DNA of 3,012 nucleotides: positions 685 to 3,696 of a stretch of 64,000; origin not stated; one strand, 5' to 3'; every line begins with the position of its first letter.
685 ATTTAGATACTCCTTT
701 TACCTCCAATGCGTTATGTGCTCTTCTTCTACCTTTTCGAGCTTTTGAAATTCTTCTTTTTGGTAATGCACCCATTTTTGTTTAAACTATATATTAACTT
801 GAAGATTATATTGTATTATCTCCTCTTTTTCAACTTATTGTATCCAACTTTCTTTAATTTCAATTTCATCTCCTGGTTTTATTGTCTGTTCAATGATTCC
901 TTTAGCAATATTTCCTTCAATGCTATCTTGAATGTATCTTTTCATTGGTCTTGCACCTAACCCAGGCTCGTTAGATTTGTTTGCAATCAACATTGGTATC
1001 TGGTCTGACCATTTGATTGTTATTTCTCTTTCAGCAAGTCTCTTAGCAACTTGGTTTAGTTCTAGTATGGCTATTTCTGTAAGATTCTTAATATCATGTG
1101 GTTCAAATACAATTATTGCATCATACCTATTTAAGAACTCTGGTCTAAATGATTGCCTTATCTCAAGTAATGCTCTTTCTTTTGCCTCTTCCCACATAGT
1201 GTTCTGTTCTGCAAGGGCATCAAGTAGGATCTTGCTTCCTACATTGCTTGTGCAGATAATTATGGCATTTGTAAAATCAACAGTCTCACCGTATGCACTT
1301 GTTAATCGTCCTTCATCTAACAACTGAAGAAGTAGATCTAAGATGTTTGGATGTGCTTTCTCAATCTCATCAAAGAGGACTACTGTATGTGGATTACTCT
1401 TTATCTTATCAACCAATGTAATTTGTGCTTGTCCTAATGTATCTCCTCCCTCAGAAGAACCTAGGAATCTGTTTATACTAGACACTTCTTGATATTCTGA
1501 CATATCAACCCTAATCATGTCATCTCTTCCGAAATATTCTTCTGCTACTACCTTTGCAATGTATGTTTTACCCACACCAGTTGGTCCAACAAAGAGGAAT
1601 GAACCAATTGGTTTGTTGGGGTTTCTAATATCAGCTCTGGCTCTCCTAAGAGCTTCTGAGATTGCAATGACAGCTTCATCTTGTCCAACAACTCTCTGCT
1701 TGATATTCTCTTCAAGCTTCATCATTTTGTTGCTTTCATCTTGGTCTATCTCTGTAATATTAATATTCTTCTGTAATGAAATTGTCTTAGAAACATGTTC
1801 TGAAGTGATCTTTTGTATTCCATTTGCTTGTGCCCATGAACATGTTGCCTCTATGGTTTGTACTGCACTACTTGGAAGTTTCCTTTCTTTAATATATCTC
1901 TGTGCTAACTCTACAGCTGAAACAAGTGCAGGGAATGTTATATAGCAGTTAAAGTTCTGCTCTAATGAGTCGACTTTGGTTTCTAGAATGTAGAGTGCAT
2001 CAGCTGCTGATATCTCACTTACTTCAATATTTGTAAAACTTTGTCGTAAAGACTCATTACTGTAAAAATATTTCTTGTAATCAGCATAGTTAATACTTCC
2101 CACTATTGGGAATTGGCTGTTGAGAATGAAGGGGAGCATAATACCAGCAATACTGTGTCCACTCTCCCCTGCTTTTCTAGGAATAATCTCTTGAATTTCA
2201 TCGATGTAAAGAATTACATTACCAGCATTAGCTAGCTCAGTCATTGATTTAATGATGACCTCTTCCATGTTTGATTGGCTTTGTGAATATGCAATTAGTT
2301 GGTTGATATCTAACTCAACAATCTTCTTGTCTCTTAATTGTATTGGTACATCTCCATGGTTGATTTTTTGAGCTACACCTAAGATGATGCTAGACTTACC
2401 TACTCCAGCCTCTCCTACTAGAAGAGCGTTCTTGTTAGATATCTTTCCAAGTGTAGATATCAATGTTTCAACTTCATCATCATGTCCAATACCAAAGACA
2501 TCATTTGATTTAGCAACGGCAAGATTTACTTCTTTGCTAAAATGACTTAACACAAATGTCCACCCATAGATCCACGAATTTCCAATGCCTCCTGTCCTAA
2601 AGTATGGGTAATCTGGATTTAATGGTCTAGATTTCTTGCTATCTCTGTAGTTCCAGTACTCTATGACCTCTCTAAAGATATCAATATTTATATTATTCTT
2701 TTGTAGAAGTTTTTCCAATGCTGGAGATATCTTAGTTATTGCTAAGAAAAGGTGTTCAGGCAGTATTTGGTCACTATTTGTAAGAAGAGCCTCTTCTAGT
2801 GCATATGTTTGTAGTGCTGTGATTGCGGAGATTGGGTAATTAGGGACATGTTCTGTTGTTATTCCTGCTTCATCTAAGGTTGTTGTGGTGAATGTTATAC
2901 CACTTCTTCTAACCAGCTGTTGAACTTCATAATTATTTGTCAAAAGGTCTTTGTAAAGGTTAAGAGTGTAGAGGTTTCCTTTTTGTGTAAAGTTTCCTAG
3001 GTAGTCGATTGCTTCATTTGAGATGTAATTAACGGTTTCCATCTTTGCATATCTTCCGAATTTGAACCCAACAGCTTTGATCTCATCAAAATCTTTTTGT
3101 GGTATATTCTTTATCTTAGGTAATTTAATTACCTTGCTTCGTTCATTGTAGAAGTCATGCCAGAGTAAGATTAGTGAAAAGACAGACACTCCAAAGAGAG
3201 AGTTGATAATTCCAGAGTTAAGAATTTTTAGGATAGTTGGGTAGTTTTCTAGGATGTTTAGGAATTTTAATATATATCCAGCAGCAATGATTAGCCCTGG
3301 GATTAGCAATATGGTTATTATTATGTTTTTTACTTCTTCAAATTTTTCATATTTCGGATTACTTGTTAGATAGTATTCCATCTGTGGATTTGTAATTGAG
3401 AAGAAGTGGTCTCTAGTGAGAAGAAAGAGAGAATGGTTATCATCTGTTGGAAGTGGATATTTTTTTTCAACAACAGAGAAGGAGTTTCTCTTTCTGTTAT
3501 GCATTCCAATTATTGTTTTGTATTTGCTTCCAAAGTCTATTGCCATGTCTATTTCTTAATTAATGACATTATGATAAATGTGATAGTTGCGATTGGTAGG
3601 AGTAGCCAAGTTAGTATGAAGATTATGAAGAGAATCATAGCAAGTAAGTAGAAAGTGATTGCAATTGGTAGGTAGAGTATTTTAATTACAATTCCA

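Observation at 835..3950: Membrane-anchored double-ring Clp/Hsp100 unfoldase lacking a ClpP-docking loop, co-transcribed with a small membrane protein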

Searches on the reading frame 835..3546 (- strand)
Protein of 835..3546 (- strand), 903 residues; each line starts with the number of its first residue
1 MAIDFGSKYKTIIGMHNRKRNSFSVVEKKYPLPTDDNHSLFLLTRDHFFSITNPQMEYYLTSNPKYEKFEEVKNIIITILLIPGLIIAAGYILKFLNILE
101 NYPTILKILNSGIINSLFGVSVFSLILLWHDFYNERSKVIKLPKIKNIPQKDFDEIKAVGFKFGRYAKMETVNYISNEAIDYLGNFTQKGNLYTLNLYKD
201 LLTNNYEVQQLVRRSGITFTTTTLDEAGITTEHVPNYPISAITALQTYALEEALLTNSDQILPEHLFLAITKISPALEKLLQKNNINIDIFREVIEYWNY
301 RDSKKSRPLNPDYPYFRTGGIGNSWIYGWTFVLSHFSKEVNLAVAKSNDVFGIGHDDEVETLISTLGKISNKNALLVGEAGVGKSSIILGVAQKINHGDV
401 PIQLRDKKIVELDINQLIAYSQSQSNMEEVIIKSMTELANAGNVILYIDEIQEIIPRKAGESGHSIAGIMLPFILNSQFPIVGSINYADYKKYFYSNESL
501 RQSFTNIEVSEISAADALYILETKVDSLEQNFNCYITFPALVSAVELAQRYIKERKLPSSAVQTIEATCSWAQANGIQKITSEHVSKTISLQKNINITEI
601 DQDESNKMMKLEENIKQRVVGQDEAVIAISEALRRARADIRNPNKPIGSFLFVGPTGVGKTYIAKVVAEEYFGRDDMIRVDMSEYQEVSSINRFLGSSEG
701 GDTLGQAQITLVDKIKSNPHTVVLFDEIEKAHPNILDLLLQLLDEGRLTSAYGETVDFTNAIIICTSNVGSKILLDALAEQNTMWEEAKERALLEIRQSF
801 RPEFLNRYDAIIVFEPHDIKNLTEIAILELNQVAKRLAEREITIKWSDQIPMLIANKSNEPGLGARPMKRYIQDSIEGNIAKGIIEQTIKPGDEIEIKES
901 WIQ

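Call 3: search_protein_families(library=pfam, proteins=[window:835-3546:-], max_evalue=0.01)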
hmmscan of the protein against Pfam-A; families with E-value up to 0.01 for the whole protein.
window:835-3546:- (903 aa): 26 families (the best 25 are shown)
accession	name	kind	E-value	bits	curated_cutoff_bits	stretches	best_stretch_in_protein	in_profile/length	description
PF07724.20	AAA_2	-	4.6e-49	167.1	27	1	645-810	1-165/166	AAA domain (Cdc48 subfamily)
PF00004.35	AAA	-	2.6e-19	70.4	21.2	2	651-769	2-110/131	ATPase family associated with various cellular activities (AAA)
PF10431.15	ClpB_D2-small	-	3.2e-18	66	21.9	1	820-897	4-81/81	C-terminal, D2-small domain, of ClpB protein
PF07728.20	AAA_5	-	9.6e-16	58.5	22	2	650-771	2-125/139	AAA domain (dynein-related subfamily)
PF17871.7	AAA_lid_9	-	2.9e-11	43.6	22.8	1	514-609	2-98/104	AAA lid domain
PF13401.12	AAA_22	-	2.2e-10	41.4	27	1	649-744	7-109/130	AAA domain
PF13191.12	AAA_16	-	2.3e-10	41.7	32.6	1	354-397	4-50/167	AAA ATPase domain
PF13173.12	AAA_14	-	2.5e-10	40.9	27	2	651-746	6-88/129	AAA domain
PF00158.32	Sigma54_activat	-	8e-09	35.8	20.2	1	629-769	4-143/168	Sigma-54 interaction domain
PF12775.13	AAA_7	-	1.4e-06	28.4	25.8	0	370-398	32-60/181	P-loop containing dynein motor region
PF03193.22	RsgA_GTPase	-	1.2e-05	25.6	30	0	367-393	102-128/174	RsgA GTPase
PF06414.18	Zeta_toxin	-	4.3e-05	23.5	22.3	0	644-687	14-56/199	Zeta toxin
PF06309.17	Torsin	-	8.2e-05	23.2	27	1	603-672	11-78/127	Torsin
PF20720.3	nSTAND3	-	0.00019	21.6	27.2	0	651-688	21-57/155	Novel STAND NTPase 3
PF00005.33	ABC_tran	-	0.00022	22.3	25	0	652-687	16-51/137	ABC transporter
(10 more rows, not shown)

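Call 4: search_protein_families(library=ncbifam, proteins=[window:835-3546:-], max_evalue=0.01)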
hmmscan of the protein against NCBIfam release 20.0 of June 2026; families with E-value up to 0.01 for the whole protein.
window:835-3546:- (903 aa): 38 families (the best 25 are shown)
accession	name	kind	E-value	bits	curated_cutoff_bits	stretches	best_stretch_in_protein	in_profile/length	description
TIGR03346.1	chaperone_ClpB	equivalog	3.1e-141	472.5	1232.1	2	578-899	526-845/853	ATP-dependent chaperone ClpB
TIGR02639.1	ClpA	equivalog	4.5e-127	425.2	993.15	1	352-898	187-733/734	ATP-dependent Clp protease ATP-binding subunit ClpA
NF008118.0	PRK10865.1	equivalog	2.7e-118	396.1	1417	2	579-898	530-847/857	ATP-dependent chaperone ClpB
NF033606.1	heat_AAA_ClpK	exception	4.7e-116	388.8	1900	2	573-896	569-895/949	heat shock survival AAA family ATPase ClpK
NF033607.0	disagg_AAA_ClpG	exception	6e-114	381.8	1900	2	569-895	542-872/932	AAA family protein disaggregase ClpG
TIGR03345.1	VI_ClpV1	equivalog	7.5e-109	365.2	884.95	2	579-890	528-841/852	type VI secretion system ATPase TssH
NF008263.0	PRK11034.1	equivalog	4.7e-94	315.8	1350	1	345-896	180-732/758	ATP-dependent Clp protease ATP-binding subunit ClpA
NF003229.0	PRK04195.1-5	equivalog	3.5e-11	42.5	280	2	619-767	19-142/413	replication factor C large subunit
NF003745.1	PRK05342.1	equivalog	4.3e-08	32.4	359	1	586-669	42-131/418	ATP-dependent Clp protease ATP-binding subunit ClpX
NF005304.0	PRK06835.1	equivalog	3.9e-07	29.5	215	1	628-675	164-211/330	ATP-binding protein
TIGR03922.1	T7SS_EccA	equivalog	2.3e-06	26.5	466.65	1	649-699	314-364/557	type VII secretion AAA-ATPase EccA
TIGR00382.1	clpX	equivalog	3.4e-06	26.3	370.75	0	579-669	38-139/414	ATP-dependent protease ATP-binding subunit ClpX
TIGR00390.1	hslU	equivalog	4.9e-06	25.7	362.45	1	614-695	9-93/441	ATP-dependent protease ATPase subunit HslU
TIGR02928.1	TIGR02928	subfamily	6.4e-06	25.3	181.3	0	612-671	10-64/366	orc1/cdc6 family replication initiation protein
NF003233.0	PRK04195.2-3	equivalog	1.2e-05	24.4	471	1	618-701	14-89/504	replication factor C large subunit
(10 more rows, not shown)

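Call 5: find_homologous_proteins(query=window:835-3546:-, max_evalue=1e-10)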
Query window:835-3546:- (903 aa): 450 proteins with E <= 1e-10 among 8000 candidates; the best 120 are listed.
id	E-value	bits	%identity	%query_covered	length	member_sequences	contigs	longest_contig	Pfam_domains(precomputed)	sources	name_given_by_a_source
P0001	0.0e+0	1939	96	100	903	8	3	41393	PF13173.13,PF00004.36,PF13401.13,PF23569.2,PF03193.23,PF17871.8,PF07728.21,PF13191.13,PF00158.33,PF07724.21,PF12775.14,PF10431.16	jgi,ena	-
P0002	0.0e+0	1812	90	100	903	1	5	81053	PF13173.13,PF00158.33,PF07724.21,PF12775.14,PF00004.36,PF13401.13,PF23569.2,PF17871.8,PF07728.21,PF10431.16,PF13191.13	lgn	-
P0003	0.0e+0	1787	88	100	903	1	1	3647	PF13173.13,PF00158.33,PF07724.21,PF12775.14,PF00004.36,PF13401.13,PF17871.8,PF07728.21,PF10431.16,PF13191.13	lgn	-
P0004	0.0e+0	1777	87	100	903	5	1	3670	PF13173.13,PF00158.33,PF07724.21,PF12775.14,PF00004.36,PF13401.13,PF17871.8,PF07728.21,PF10431.16,PF13191.13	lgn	-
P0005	0.0e+0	1775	87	100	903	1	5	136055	PF13173.13,PF00158.33,PF07724.21,PF12775.14,PF00004.36,PF13401.13,PF17871.8,PF07728.21,PF10431.16,PF13191.13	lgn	-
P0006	0.0e+0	1753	86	100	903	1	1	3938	PF13173.13,PF00158.33,PF07724.21,PF12775.14,PF00004.36,PF13401.13,PF23569.2,PF17871.8,PF07728.21,PF10431.16,PF13191.13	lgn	-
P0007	0.0e+0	1748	85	100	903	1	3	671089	PF13173.13,PF00158.33,PF07724.21,PF00004.36,PF13401.13,PF03193.23,PF17871.8,PF07728.21,PF10431.16,PF13191.13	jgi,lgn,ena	-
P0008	0.0e+0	1739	84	100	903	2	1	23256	PF13173.13,PF02861.26,PF00004.36,PF13401.13,PF23569.2,PF03193.23,PF17871.8,PF07728.21,PF13191.13,PF00158.33,PF07724.21,PF12775.14,PF10431.16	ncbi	-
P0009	0.0e+0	1725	84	100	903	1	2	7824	PF13173.13,PF00004.36,PF13401.13,PF23569.2,PF03193.23,PF17871.8,PF07728.21,PF13191.13,PF00158.33,PF07724.21,PF12775.14,PF10431.16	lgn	-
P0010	0.0e+0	1697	83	100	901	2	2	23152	PF13173.13,PF02861.26,PF00004.36,PF13401.13,PF17871.8,PF06309.18,PF07728.21,PF13191.13,PF00158.33,PF07724.21,PF10431.16,PF20720.4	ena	-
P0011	0.0e+0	1491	72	100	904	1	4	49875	PF13173.13,PF00158.33,PF07724.21,PF00004.36,PF13401.13,PF23569.2,PF17871.8,PF07728.21,PF10431.16,PF13191.13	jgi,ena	-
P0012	0.0e+0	1487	72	100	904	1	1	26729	PF13173.13,PF20030.6,PF00004.36,PF13401.13,PF23569.2,PF17871.8,PF07728.21,PF13191.13,PF00158.33,PF07724.21,PF12775.14,PF10431.16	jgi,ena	-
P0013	0.0e+0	1484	72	100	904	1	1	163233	PF13173.13,PF00004.36,PF13401.13,PF23569.2,PF17871.8,PF07728.21,PF13191.13,PF00158.33,PF07724.21,PF12775.14,PF10431.16,PF20720.4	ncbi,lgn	-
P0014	0.0e+0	1473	71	100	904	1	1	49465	PF13173.13,PF00158.33,PF07724.21,PF12775.14,PF00004.36,PF13401.13,PF23569.2,PF17871.8,PF07728.21,PF10431.16,PF13191.13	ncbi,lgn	-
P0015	0.0e+0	1471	71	100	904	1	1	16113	PF13173.13,PF00158.33,PF07724.21,PF12775.14,PF00004.36,PF13401.13,PF23569.2,PF17871.8,PF07728.21,PF10431.16,PF13191.13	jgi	jgi:ATP-dependent Clp protease ATP-binding subunit ClpA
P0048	0.0e+0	1309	63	100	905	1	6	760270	PF13173.13,PF13479.13,PF07724.21,PF12775.14,PF00004.36,PF13401.13,PF23569.2,PF17871.8,PF07728.21,PF10431.16,PF13191.13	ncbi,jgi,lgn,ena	jgi:ATP-dependent Clp protease ATP-binding subunit ClpC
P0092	0.0e+0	1232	59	100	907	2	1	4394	PF13173.13,PF00004.36,PF13401.13,PF03193.23,PF17871.8,PF05673.20,PF07728.21,PF13191.13,PF13479.13,PF00158.33,PF07724.21,PF12775.14,PF10431.16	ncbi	-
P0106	0.0e+0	1183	58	100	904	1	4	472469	PF13173.13,PF00004.36,PF13401.13,PF17871.8,PF05673.20,PF05496.19,PF07728.21,PF13191.13,PF00158.33,PF07724.21,PF12775.14,PF10431.16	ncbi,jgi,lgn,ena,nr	ncbi:ATP-dependent Clp protease ATP-binding subunit [bacterium]|nr:ATP-dependent Clp protease ATP-bi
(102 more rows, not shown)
